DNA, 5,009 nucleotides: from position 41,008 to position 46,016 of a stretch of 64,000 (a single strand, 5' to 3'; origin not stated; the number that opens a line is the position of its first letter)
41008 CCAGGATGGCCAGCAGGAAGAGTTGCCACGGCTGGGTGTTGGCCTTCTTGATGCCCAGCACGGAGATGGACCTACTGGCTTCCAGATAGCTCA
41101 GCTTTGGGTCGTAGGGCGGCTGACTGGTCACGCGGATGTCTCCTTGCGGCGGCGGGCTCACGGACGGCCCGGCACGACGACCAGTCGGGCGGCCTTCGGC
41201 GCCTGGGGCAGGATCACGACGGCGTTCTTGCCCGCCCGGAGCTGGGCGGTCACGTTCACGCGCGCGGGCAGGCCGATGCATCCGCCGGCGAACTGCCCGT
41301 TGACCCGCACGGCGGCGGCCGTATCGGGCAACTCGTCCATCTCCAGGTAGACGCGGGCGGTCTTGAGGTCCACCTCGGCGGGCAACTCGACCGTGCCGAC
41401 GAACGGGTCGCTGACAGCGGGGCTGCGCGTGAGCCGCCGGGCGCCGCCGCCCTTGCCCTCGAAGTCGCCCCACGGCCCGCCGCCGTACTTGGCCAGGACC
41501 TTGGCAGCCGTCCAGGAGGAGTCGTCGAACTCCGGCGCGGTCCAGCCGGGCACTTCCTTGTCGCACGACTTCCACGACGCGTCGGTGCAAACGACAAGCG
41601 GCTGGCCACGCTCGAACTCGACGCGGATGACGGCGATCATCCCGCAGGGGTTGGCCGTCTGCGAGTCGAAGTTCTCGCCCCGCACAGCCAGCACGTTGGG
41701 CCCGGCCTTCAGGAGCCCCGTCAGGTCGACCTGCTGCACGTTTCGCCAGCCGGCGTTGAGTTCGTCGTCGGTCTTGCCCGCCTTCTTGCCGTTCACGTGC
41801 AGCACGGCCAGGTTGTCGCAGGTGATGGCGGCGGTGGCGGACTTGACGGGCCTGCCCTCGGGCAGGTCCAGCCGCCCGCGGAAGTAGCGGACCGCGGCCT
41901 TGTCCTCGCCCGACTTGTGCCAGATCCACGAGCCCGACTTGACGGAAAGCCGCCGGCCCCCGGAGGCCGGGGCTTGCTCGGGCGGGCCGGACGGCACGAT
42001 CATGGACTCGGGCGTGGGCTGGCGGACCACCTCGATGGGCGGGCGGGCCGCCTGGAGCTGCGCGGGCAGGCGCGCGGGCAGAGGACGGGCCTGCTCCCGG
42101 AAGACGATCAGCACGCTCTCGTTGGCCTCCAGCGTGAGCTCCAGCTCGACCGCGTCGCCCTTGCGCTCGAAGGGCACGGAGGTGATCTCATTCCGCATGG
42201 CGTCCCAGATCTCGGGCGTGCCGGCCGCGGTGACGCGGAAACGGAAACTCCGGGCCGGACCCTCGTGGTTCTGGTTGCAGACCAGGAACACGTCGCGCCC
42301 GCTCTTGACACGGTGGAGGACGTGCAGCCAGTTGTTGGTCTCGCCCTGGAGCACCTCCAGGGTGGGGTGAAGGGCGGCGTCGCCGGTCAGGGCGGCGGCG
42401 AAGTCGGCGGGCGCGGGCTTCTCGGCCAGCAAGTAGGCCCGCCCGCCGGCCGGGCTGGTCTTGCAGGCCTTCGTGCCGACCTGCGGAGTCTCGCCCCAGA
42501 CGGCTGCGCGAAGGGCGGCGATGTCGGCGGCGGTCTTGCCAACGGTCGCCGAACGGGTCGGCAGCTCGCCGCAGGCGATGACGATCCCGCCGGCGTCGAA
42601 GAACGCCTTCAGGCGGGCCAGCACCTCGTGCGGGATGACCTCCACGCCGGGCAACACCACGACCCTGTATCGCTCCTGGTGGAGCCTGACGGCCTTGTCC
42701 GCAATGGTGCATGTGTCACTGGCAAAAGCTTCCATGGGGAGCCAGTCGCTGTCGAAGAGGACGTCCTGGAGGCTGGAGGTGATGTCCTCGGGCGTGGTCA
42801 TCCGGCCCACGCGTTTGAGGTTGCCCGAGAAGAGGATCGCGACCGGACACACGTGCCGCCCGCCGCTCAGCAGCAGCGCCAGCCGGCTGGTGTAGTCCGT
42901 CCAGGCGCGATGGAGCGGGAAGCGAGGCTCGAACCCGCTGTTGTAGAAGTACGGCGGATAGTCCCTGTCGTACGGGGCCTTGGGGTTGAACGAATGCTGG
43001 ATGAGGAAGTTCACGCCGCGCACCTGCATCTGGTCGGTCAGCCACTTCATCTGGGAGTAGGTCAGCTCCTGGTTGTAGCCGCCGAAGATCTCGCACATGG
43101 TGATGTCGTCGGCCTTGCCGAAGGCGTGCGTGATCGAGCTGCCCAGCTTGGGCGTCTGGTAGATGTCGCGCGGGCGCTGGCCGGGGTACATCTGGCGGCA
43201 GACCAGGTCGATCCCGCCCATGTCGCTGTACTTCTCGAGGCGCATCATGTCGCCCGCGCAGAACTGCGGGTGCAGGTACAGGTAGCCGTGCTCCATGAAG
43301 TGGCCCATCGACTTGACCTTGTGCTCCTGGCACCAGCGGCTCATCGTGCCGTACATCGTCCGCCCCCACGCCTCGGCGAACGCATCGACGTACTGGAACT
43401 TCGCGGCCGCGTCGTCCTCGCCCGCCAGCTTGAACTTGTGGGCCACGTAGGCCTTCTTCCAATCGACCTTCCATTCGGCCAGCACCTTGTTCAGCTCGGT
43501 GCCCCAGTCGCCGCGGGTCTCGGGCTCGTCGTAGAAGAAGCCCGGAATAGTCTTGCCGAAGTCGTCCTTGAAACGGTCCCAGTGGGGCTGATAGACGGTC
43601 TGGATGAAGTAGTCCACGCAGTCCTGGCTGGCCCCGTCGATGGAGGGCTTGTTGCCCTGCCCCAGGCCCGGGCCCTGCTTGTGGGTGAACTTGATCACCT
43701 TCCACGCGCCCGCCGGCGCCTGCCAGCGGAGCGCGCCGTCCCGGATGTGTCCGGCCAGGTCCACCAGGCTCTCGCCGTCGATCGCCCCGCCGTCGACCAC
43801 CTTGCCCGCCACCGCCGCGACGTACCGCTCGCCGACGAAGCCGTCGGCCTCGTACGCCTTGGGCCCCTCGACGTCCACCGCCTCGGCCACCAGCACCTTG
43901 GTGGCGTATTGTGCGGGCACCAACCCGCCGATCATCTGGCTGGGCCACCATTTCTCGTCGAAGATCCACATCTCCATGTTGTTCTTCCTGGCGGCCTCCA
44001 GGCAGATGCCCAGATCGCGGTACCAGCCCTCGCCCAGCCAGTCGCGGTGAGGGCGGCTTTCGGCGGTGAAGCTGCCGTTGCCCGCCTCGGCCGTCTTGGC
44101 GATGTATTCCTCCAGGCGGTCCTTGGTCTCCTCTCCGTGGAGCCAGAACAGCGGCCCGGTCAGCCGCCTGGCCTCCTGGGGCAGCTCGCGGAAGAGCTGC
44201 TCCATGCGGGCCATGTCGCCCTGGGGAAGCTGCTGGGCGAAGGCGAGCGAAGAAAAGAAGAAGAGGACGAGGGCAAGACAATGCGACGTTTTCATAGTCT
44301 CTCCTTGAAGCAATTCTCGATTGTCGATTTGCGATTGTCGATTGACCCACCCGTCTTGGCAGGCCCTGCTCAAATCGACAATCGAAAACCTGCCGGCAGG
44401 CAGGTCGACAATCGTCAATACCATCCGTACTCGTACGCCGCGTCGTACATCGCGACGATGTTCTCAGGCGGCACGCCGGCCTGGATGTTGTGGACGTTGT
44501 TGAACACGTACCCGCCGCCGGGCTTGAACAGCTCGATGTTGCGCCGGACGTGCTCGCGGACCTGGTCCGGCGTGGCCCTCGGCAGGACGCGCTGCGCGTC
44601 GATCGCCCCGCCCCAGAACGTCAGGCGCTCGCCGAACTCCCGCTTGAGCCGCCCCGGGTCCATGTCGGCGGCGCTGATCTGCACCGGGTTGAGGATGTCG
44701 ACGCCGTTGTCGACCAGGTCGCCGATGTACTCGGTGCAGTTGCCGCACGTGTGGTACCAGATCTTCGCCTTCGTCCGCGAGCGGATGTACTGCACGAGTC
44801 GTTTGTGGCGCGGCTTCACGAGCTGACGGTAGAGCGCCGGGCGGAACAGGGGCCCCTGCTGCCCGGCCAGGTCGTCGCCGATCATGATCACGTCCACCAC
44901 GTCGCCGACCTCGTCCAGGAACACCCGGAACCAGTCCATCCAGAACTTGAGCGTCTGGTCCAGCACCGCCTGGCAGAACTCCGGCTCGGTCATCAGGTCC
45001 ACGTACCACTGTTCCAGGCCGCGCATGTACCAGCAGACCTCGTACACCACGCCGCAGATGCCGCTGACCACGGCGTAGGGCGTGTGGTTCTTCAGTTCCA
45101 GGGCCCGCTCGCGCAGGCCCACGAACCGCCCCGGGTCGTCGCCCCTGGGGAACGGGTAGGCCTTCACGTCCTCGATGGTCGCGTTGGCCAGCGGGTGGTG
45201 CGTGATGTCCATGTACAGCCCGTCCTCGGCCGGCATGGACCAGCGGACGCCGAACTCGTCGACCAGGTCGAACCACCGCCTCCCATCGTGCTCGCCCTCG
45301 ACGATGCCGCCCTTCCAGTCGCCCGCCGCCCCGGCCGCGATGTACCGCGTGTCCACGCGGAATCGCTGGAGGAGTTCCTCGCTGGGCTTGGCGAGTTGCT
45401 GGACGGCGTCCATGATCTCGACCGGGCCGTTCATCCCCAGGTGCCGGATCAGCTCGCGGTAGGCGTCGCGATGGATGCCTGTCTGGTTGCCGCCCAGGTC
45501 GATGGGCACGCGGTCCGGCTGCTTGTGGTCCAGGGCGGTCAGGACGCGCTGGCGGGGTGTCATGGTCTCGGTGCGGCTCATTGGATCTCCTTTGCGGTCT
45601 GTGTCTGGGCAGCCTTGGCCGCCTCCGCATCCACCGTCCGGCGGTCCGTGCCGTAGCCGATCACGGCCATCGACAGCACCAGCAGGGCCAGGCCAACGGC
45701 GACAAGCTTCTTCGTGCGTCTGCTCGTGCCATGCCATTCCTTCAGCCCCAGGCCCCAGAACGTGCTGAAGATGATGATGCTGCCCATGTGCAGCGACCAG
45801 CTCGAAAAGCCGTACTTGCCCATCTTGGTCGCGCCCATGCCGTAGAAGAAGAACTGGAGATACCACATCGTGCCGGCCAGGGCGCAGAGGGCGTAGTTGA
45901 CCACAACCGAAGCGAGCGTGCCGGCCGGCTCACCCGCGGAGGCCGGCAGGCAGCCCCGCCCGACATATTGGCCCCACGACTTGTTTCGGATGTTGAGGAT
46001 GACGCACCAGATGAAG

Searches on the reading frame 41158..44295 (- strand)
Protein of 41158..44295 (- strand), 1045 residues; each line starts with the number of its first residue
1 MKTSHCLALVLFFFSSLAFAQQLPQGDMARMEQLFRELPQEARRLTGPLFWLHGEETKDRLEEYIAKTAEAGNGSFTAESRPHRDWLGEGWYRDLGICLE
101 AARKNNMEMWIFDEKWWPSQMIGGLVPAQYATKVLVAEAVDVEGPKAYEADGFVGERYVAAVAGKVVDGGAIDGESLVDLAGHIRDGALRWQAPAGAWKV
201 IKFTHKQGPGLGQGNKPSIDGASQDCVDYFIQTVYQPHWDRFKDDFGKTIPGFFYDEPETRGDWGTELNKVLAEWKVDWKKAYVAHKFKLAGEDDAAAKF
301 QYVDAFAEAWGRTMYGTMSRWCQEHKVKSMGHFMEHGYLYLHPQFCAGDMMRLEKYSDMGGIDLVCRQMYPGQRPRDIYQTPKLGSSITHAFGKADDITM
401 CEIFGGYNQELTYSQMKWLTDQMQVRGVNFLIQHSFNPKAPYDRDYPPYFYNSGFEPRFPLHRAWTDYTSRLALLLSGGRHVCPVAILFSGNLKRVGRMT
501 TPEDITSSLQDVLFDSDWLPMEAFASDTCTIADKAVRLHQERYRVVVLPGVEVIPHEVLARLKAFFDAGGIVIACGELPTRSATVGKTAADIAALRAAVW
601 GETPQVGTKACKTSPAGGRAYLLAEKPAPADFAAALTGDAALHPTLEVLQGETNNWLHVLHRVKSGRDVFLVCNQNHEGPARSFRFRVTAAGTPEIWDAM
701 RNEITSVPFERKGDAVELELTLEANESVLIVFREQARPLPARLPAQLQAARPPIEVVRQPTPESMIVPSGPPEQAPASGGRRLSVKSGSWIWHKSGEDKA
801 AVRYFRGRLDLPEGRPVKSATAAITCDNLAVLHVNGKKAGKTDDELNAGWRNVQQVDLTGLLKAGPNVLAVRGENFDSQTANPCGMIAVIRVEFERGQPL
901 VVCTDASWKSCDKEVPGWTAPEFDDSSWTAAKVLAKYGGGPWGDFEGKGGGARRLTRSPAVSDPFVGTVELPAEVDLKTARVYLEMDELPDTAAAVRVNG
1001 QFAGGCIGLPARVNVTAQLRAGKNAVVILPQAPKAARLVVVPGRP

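Call 90: search_protein_families(library=pfam, proteins=[window:41158-44295:-], max_evalue=0.00001)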
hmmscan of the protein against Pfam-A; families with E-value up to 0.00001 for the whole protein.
window:41158-44295:- (1045 aa): 1 family
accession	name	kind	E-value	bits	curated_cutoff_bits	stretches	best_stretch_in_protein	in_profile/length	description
PF17132.9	Glyco_hydro_106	-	1.6e-29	103.4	29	1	168-710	211-742/743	alpha-L-rhamnosidase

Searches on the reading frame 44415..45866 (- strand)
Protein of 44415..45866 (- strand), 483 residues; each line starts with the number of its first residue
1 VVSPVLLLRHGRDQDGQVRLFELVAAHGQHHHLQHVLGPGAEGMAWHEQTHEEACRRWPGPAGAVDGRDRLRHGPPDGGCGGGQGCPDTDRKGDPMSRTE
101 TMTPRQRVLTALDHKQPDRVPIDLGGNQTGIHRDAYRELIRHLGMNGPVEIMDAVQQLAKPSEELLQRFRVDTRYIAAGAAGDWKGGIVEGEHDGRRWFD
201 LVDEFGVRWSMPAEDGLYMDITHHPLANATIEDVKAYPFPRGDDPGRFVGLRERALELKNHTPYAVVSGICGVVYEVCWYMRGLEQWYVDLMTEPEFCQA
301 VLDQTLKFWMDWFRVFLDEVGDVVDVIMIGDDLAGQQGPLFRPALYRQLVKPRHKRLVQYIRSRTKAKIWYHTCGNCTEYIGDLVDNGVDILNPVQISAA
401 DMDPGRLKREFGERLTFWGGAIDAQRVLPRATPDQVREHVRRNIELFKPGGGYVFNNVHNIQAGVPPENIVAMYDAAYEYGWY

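Call 71: find_homologous_proteins(query=window:44415-45866:-, max_evalue=1e-80)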
Query window:44415-45866:- (483 aa): 5073 proteins with E <= 1e-80 among 8000 candidates; the best 120 are listed.
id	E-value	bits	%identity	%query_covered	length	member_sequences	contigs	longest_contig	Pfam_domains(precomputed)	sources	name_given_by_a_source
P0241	5.8e-272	921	100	80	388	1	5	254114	PF01208.24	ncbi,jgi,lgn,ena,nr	ncbi:MAG: methylcobalamin:coenzyme M methyltransferase [Planctomycetes bacterium ADurb.Bin126]|nr:MA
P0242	1.2e-266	903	98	80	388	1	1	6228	PF01208.24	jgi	-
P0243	5.1e-266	901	98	80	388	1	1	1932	PF01208.24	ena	-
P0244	6.8e-265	898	97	80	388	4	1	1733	PF01208.24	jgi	-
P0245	3.8e-242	823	89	80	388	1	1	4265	PF01208.24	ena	-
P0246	8.2e-217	739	79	80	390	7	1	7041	PF01208.24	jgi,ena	-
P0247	1.5e-213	728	77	80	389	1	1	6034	PF01208.24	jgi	jgi:uroporphyrinogen decarboxylase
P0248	4.5e-213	727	77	79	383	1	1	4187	PF01208.24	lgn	-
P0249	6.8e-211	720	76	80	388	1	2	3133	PF01208.24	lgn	-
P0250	1.6e-210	718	77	80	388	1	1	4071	PF01208.24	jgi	jgi:uroporphyrinogen decarboxylase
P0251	5.9e-210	716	75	78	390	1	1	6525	PF01208.24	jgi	jgi:uroporphyrinogen decarboxylase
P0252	3.1e-209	714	77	79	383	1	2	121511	PF01208.24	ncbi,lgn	-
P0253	3.5e-209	714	77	80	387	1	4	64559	PF01208.24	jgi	jgi:uroporphyrinogen decarboxylase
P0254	4.2e-209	714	76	80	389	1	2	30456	PF01208.24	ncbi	-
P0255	4.2e-209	714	77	79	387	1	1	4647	PF01208.24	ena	-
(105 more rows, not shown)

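Call 72: find_encoding_contigs(protein=P0242, flank=3000, max_places=2)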
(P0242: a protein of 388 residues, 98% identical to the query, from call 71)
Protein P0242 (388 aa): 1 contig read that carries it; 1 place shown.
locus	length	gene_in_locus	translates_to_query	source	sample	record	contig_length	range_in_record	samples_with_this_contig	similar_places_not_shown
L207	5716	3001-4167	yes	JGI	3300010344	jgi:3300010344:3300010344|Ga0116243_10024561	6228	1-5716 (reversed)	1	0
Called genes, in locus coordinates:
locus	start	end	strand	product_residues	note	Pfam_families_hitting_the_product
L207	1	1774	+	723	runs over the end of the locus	PF14522:Cytochrome_C7 (faint), PF14537:Cytochrom_c3_2 (faint), PF13646:HEAT_2, PF13432:TPR_16 (weak), PF23914:TPR_CcmH_CycH (weak), PF13424:TPR_12 (weak), PF13432:TPR_16, PF14559:TPR_19 (weak), +12 more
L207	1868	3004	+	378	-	PF06379:RhaT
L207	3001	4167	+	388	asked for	PF01208:URO-D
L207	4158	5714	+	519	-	?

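Call 73: find_encoding_contigs(protein=P0245, flank=3000, max_places=2)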
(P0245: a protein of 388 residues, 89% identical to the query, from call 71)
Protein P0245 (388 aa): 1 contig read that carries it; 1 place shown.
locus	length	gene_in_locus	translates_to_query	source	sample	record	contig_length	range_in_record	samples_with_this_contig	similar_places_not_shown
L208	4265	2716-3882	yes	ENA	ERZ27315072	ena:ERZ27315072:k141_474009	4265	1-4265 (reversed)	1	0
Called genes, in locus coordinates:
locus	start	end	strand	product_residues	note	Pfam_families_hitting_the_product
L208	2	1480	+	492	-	?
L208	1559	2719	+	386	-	PF06379:RhaT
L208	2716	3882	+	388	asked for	PF01208:URO-D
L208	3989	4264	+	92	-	?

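Call 74: find_encoding_contigs(protein=P0246, flank=3000, max_places=2)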
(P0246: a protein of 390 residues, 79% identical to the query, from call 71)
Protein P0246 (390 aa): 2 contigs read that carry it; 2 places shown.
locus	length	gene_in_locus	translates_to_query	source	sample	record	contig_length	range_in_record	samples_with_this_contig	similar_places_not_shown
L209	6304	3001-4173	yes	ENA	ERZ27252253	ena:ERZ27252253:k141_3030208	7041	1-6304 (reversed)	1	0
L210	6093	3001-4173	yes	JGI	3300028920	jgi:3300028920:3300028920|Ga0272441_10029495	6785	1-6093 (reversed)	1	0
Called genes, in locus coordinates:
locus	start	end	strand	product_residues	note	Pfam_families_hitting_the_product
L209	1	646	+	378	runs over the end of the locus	-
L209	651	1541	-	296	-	PF02311:AraC_binding, PF12833:HTH_18, PF00165:HTH_AraC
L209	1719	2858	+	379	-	PF06379:RhaT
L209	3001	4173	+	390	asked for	PF01208:URO-D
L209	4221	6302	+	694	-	?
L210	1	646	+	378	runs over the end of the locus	-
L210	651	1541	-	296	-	PF02311:AraC_binding, PF12833:HTH_18, PF00165:HTH_AraC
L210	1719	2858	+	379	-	PF06379:RhaT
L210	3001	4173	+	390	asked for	PF01208:URO-D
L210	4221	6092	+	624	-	?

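Call 75: find_encoding_contigs(protein=P0244, flank=3000, max_places=2)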
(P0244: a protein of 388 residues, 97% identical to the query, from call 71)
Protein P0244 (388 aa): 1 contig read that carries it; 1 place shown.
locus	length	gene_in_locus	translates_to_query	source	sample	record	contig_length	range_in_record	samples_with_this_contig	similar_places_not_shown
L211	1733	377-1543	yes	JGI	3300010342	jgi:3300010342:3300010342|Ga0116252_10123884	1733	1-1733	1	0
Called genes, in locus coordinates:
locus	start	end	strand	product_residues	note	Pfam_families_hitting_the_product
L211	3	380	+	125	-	?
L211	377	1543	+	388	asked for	PF01208:URO-D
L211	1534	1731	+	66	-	?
